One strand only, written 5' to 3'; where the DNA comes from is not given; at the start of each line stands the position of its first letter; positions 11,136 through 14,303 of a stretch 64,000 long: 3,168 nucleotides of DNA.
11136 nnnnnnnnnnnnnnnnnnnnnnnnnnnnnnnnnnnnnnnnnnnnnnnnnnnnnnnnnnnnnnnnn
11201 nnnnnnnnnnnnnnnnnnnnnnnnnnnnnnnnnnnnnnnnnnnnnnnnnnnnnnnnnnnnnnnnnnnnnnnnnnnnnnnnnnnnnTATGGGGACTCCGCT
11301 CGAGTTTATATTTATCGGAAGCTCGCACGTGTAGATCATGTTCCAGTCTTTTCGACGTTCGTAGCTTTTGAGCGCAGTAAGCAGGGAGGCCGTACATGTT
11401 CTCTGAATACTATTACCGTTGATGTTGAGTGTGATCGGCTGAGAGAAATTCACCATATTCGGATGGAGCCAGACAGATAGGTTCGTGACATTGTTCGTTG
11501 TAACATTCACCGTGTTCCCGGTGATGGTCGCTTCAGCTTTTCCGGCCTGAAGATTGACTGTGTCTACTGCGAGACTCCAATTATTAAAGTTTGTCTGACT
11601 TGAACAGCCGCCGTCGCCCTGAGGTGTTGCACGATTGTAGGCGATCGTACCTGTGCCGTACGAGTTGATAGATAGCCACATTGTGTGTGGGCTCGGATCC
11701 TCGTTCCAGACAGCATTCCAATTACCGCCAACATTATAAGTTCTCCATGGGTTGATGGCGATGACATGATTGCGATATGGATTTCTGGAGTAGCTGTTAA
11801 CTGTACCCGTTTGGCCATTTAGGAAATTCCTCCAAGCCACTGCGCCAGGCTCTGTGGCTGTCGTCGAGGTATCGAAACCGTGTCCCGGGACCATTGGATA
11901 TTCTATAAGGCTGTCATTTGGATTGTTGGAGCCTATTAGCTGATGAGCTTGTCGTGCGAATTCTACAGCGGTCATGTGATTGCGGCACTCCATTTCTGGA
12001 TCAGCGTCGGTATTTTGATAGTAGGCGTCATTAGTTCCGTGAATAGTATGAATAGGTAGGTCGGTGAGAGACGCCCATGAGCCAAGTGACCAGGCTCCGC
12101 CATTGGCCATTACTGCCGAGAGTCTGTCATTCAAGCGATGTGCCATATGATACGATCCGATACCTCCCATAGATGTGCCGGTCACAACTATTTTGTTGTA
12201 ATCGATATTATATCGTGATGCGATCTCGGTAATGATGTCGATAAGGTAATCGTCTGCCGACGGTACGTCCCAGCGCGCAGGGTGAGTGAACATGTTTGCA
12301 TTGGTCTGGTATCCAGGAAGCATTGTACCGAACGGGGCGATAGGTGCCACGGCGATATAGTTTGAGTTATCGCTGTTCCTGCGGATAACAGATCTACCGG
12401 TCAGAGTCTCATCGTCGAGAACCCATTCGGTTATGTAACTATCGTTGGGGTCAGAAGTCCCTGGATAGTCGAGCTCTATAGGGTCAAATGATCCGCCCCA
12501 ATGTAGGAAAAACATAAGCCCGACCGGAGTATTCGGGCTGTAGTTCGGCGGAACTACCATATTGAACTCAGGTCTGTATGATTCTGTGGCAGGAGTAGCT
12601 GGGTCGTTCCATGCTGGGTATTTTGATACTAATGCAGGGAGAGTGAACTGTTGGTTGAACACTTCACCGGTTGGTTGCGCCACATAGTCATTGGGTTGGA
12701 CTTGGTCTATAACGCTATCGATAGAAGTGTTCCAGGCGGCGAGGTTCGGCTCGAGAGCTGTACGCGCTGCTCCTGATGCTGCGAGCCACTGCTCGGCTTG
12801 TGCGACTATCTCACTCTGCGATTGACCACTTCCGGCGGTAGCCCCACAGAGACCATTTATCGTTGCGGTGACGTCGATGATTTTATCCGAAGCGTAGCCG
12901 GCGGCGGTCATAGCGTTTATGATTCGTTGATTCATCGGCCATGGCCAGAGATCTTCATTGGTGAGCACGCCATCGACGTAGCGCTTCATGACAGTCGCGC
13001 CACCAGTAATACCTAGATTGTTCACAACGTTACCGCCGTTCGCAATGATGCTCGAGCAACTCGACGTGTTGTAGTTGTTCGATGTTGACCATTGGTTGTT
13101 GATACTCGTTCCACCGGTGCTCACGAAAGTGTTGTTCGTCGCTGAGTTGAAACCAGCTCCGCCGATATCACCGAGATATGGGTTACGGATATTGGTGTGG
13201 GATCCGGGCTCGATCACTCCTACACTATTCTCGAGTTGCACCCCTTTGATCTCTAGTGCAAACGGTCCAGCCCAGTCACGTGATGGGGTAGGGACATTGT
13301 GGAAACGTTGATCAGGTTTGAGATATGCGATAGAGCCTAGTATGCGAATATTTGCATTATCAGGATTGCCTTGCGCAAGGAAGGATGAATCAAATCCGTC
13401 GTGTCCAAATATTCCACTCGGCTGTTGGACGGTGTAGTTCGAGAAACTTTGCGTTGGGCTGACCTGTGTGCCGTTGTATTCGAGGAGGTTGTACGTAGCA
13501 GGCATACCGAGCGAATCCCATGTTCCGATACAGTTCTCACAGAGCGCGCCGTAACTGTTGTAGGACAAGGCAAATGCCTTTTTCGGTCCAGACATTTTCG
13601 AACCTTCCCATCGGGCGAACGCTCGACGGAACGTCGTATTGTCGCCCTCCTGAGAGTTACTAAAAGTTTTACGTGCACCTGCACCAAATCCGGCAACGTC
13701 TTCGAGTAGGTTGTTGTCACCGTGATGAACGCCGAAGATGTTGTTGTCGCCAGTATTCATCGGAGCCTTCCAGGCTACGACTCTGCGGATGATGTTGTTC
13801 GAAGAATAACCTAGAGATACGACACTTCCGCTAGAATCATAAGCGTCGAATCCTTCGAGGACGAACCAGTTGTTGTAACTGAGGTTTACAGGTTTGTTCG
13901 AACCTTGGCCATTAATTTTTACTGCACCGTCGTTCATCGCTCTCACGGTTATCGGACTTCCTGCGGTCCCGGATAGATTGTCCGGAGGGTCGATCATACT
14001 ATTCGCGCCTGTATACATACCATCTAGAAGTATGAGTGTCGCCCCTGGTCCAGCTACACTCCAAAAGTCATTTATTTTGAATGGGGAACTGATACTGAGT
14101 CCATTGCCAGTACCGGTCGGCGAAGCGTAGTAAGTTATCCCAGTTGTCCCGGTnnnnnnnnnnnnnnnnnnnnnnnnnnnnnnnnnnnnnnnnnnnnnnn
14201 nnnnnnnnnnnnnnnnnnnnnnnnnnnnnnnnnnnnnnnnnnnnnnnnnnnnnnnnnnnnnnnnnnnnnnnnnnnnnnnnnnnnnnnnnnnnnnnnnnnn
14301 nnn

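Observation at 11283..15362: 1359-aa secreted protein combining dockerin-like Ca-binding repeats, a right-handed beta-helix and a GxSxG esterase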

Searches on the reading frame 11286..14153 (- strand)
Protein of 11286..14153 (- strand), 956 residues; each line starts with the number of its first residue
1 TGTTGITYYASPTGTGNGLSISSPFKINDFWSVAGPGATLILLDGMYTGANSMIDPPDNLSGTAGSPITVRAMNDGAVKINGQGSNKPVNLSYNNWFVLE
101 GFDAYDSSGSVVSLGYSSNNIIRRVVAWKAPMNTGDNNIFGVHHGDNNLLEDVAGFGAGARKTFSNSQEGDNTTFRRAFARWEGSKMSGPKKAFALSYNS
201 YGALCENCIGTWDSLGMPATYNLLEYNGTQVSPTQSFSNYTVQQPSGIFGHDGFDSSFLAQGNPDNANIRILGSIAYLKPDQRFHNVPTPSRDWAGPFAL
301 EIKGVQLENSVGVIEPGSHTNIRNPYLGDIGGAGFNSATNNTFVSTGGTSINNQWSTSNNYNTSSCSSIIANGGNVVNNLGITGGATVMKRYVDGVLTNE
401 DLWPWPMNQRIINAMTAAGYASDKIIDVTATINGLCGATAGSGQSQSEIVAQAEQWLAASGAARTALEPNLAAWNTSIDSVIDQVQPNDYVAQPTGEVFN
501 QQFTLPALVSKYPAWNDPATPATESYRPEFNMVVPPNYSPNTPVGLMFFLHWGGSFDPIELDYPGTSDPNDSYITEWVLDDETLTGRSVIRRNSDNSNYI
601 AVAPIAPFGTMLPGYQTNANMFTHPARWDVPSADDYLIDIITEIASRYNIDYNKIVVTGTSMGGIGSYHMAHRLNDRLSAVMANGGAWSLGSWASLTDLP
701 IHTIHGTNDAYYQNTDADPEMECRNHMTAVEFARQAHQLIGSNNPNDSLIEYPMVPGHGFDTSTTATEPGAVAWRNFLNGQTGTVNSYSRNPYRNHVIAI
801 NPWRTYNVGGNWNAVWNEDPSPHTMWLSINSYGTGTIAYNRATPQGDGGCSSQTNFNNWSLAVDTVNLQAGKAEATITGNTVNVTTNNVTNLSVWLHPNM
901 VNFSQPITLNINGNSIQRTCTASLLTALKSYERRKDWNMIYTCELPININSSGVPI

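Call 15: find_related_loci(query=A1, collection=genome_contigs, flank=6000)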
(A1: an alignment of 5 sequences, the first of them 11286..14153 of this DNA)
Query A1 (956 aa) in genome_contigs; peptide patterns used: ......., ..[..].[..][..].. (x = any residue, [..] = any of these).
124 stretches matched a pattern; 38 encode a relative of the query (tblastn E <= 1e-3); 34 distinct loci.
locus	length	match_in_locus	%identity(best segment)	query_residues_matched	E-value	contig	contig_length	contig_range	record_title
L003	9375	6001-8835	78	3-949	0e+0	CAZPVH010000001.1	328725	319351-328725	MAG TPA_asm: uncultured Candidatus Saccharibacteria bacterium isolate SRP342105_co1_16 genome assembly, contig: NODE_20_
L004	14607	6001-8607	49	8-947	0e+0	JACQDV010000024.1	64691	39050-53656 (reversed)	MAG: Sphingobacteriales bacterium isolate NC_groundwater_1004_Pr1_S-0.65um_38_18 Montesol18_Sp65_coassembly_scaffold_312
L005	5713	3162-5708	50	8-898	0e+0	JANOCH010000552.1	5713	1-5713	MAG: Chitinophagaceae bacterium isolate VAR_17_metabat_420 VAR_17_k141_2772465, whole genome shotgun sequence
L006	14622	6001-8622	50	8-947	0e+0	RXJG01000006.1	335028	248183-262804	MAG: Sphingobacteriales bacterium isolate AWTP1-9 sample_193_scaffold_34, whole genome shotgun sequence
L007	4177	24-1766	45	336-948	2e-176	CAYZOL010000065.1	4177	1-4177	MAG TPA_asm: uncultured Candidatus Saccharibacteria bacterium isolate SRP342105_co1_326 genome assembly, contig: NODE_31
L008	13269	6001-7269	51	7-439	4e-128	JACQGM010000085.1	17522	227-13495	MAG: Armatimonadetes bacterium isolate NC_groundwater_1073_Ag_S2p5_69_131 S_2p5_S6_coassembly_k141_986267, whole genome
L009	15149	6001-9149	51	8-950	9e-126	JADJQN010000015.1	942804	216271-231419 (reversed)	MAG: Sandaracinaceae bacterium isolate Fred_18-Q3-R57-64_MAXAC.276 tig00350877-10-9424140, whole genome shotgun sequence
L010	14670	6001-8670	48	5-949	0e+0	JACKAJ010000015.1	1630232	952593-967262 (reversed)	MAG: Halobacteriovoraceae bacterium isolate HK-STAS-BDEL-2 HK-STAS-BDEL-2_15, whole genome shotgun sequence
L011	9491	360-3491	49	5-951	2e-117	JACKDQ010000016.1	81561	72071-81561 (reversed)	MAG: Deltaproteobacteria bacterium isolate HK-STAS-MYXO-11 HK-STAS-MYXO-11_16, whole genome shotgun sequence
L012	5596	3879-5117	46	8-437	1e-104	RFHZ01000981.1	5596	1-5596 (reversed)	MAG: Nitrospinota bacterium isolate J063 k99_1654392, whole genome shotgun sequence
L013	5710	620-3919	41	1-943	1e-104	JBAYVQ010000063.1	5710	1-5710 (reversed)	MAG: Candidatus Absconditabacterales bacterium isolate SO_2016_LW3_63 scaffold23198_LW162_2016, whole genome shotgun seq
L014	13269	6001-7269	46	6-449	3e-103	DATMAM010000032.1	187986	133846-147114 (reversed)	MAG TPA_asm: Candidatus Acidiferrales bacterium isolate SMAG_U13326 k141_567894, whole genome shotgun sequence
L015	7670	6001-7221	46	8-433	5e-100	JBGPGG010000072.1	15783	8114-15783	MAG: Thermoanaerobaculia bacterium isolate OBJ_0618_7090110_48 k141_1072750_length_15783_cov_22.1265, whole genome shotg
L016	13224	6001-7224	48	7-438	4e-99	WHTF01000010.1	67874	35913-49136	MAG: Deltaproteobacteria bacterium isolate Dino_bin29 NODE_10_length_67874_cov_176.137760, whole genome shotgun sequence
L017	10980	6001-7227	47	7-437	5e-99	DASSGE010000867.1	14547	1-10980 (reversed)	MAG TPA_asm: Candidatus Binatia bacterium isolate SMAG_U1024 k141_281220, whole genome shotgun sequence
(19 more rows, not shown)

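Call 17: find_homologous_proteins(query=window:11286-14153:-, max_evalue=0.001)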
Query window:11286-14153:- (956 aa): 113 proteins with E <= 0.001 among 8000 candidates.
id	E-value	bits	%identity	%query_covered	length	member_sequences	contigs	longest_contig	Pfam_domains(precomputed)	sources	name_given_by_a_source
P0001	0.0e+0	2213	100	100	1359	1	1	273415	-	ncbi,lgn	-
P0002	0.0e+0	1857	83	100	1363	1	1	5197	-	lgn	-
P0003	0.0e+0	1743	78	98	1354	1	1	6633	-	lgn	-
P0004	0.0e+0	1732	78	99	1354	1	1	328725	-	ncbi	-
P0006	0.0e+0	1639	74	99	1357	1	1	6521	-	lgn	-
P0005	0.0e+0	1638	74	99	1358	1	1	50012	-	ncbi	-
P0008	0.0e+0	1622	73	99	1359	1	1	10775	-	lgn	-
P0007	0.0e+0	1601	72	100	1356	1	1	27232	-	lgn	-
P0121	9.8e-285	965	50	98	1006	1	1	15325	PF00756.27,PF14592.13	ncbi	-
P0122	9.6e-279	946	49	98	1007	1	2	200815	PF00756.27,PF14592.13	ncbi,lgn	-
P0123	1.0e-277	942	49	99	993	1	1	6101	PF00756.27,PF14592.13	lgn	-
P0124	1.6e-272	925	50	98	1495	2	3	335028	PF07495.20,PF00756.27,PF22352.3,PF00801.27,PF17963.8,PF22842.4,PF16967.12,PF18911.7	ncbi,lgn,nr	ncbi:MAG: hypothetical protein EKK37_17685 [Sphingobacteriales bacterium]|nr:MAG: hypothetical prote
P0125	6.9e-270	916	50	99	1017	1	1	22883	PF00756.27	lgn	-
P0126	1.8e-269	915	50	98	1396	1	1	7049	PF07495.20,PF00756.27,PF21027.4,PF22352.3,PF00801.27,PF17963.8,PF22433.4,PF02230.23,PF18911.7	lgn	-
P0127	4.1e-269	914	50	98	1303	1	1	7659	PF07495.20,PF22352.3,PF18911.7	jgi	jgi:predicted peptidase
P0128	5.1e-268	910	49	98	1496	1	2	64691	PF07495.20,PF00756.27,PF21027.4,PF22352.3,PF17963.8,PF22433.4,PF22610.2,PF18911.7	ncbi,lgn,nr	ncbi:MAG: hypothetical protein HYR66_16340 [Sphingobacteriales bacterium]|nr:hypothetical protein [S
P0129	3.3e-267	907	50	98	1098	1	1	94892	PF00756.27,PF22352.3,PF22842.4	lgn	-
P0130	3.2e-262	891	49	98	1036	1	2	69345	PF00756.27,PF22352.3,PF22842.4,PF02230.23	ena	-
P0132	1.5e-261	889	49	99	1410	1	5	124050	PF07495.20,PF00756.27,PF22352.3,PF18911.7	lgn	-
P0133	1.1e-258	879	48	99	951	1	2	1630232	-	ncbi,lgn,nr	ncbi:MAG: hypothetical protein H6621_04795 [Halobacteriovoraceae bacterium]|nr:hypothetical protein 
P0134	3.3e-255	868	48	99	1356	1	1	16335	PF07495.20,PF00756.27,PF22352.3,PF22842.4,PF18911.7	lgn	-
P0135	2.2e-240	819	50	91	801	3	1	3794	PF00756.27,PF02230.23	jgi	jgi:poly(3-hydroxybutyrate) depolymerase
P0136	2.9e-226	772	44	94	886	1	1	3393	PF00756.27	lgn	-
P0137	3.4e-225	768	50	83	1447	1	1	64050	PF00756.27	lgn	-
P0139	6.9e-128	446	51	45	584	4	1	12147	PF22842.4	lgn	-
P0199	2.8e-55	206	34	47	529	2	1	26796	PF22842.4,PF14592.13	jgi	jgi:hypothetical protein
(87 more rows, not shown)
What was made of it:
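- The cassette alone is ~50% identical over 98% of its length in Sphingobacteriales, Chitinophagaceae, Halobacteriovoraceae and Sandaracinaceae (calls 15, 17). JGI names homolog P0135 a poly(3-hydroxybutyrate) depolymerase (call 17). The esterase is always fused to a lyase-like beta-helix (call 17). Several homologs add CBM9, PKD or laminin-G carbohydrate-type modules (call 17).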

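Call 26: search_solved_structures(query=A2, max_evalue=1, show_alignments=2)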
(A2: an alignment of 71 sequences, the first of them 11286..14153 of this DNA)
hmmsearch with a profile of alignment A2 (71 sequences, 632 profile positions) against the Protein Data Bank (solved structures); distinct sequences matched with E-value up to 1: 11.
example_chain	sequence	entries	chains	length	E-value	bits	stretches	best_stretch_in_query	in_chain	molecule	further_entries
1dbg_A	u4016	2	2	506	4.5e-06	28.8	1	58-141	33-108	CHONDROITINASE B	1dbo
1ofl_A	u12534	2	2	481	5.7e-06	28.4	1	61-141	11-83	CHONDROITINASE B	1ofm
7o78_A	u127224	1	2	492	5.9e-06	28.4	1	65-141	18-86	Polysaccharide lyase from Pseudopedobacter saltans, Pedsa3807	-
7rqh_A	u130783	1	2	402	0.0027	19.6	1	67-132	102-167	Probable carboxyl-terminal protease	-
7rpq_A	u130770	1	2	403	0.0027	19.6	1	67-132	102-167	Probable carboxyl-terminal protease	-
8sxe_A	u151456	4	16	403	0.0027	19.6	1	67-132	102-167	Probable carboxyl-terminal protease | Carboxyl-terminal protease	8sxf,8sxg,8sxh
7o7t_A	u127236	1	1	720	0.0031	19.4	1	58-153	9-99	Poly(Beta-D-mannuronate) lyase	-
7o77_A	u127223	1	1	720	0.0032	19.4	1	58-153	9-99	Poly(Beta-D-mannuronate) lyase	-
6qps_A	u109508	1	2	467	0.0055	18.6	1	66-115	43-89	Polysaccharide Lyase Family 6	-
3vst_A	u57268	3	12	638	0.061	15.1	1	40-119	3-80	Xylosidase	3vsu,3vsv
7dmk_A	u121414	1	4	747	0.1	14.4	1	63-116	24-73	BcAlyPL6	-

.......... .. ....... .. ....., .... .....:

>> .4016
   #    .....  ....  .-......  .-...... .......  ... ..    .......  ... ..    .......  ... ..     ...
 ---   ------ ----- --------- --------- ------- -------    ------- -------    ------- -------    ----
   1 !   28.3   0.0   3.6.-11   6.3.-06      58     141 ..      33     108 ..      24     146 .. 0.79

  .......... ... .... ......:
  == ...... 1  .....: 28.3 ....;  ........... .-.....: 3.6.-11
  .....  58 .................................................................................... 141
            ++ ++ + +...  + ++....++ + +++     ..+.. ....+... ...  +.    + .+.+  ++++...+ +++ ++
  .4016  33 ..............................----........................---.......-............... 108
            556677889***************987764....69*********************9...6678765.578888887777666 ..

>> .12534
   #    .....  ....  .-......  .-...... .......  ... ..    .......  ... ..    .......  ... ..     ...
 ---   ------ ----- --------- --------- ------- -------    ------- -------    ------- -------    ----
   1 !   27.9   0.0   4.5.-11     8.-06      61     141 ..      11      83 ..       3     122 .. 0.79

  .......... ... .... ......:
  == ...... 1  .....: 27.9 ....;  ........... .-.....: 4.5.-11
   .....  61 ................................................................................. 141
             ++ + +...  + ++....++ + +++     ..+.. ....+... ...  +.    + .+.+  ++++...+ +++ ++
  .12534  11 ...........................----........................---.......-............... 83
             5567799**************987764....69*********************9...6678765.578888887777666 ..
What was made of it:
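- Closest known: PL9 pectate/rhamnogalacturonan lyases. Same: The N-terminal cap motif is shared (call 26).
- A profile of the beta-helix family hits the N-terminal cap of chondroitinase B and PL6 lyases at ~5e-6 (call 26).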

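Call 29: predict_structure(alignment_id=A2)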
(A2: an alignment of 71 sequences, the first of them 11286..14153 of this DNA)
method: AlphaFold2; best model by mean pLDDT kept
length: 956 residues; sequences in the alignment: 71
mean_pLDDT: 86.3   pTM: 0.62
mean pLDDT of the five models: 86.3, 83.8, 83.0, 81.9, 81.9
residues with pLDDT >= 90: 524; 70-90: 283; 50-70: 130; < 50: 19
segments of 3 or more residues with pLDDT < 50: 1-3, 440-442, 760-764, 780-783
pLDDT, mean of each block of 10 residues (from residue 1): 74 92 93 97 94 98 97 89 98 99 98 98 98 94 98 98 97 99 97 98 98 97 96 96 96 96 97 97 87 95 98 94 95 92 95 97 90 80 87 94 91 92 91 77 73 93 94 89 85 78 89 72 68 88 89 65 54 63 58 71 83 71 69 88 91 88 82 85 73 83 73 64 67 83 81 57 51 58 64 92 69 60 85 93 86 89 91 95 97 95 94 96 95 89 96 89
secondary structure, 60 per line:
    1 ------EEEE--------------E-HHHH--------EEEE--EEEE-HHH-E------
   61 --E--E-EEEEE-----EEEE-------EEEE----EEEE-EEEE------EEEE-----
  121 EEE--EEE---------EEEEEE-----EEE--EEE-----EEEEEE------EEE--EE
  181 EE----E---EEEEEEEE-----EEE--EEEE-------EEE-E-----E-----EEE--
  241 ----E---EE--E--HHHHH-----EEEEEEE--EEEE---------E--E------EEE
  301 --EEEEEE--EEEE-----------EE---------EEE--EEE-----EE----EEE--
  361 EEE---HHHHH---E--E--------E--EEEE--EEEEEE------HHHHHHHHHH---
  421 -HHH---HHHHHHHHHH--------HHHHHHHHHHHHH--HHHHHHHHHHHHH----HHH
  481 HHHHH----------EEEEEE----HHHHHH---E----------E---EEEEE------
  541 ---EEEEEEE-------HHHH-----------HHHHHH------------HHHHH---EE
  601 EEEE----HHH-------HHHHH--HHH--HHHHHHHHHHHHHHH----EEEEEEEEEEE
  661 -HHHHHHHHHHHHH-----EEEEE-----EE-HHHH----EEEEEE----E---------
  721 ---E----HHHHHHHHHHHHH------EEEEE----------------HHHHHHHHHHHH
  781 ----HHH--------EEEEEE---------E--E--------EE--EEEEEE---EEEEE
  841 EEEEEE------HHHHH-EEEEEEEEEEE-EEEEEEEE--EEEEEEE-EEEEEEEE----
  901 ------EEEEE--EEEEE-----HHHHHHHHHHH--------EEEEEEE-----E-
elements in order (helices of 4 or more, strands of 3 or more residues): E7-10 H27-30 E39-42 E45-48 E68-72 E78-81 E89-92 E97-100 E102-105 E112-115 E121-123 E126-128 E138-143 E149-151 E154-156 E162-167 E174-176 E179-182 E191-198 E204-206 E209-212 E220-222 E236-238 H256-260 E266-272 E275-278 E298-300 E303-308 E311-314 E337-339 E342-344 E356-358 E361-363 H367-371 E390-393 E396-401 H408-417 H428-437 H446-458 H461-473 H478-485 E496-501 H506-511 E530-534 E544-550 H558-561 H573-578 H591-595 E599-604 H619-623 H631-645 E650-660 H662-674 E680-684 H693-696 E701-706 H729-741 E748-752 H769-780 E796-801 E827-832 E836-846 H853-857 E859-869 E871-878 E881-887 E889-896 E907-911 E914-918 H924-934 E943-949
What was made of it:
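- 12693..12902 (-): Helical linker, aa ~821-890. AF2 secondary structure, helices at 408-485 in model numbering (call 29)
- Closest known: LC-Est1 C-terminal esterase domain. Different: The domain carries large insertions (low-pLDDT segments near model residues 560-600 and 750-790, call 29).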
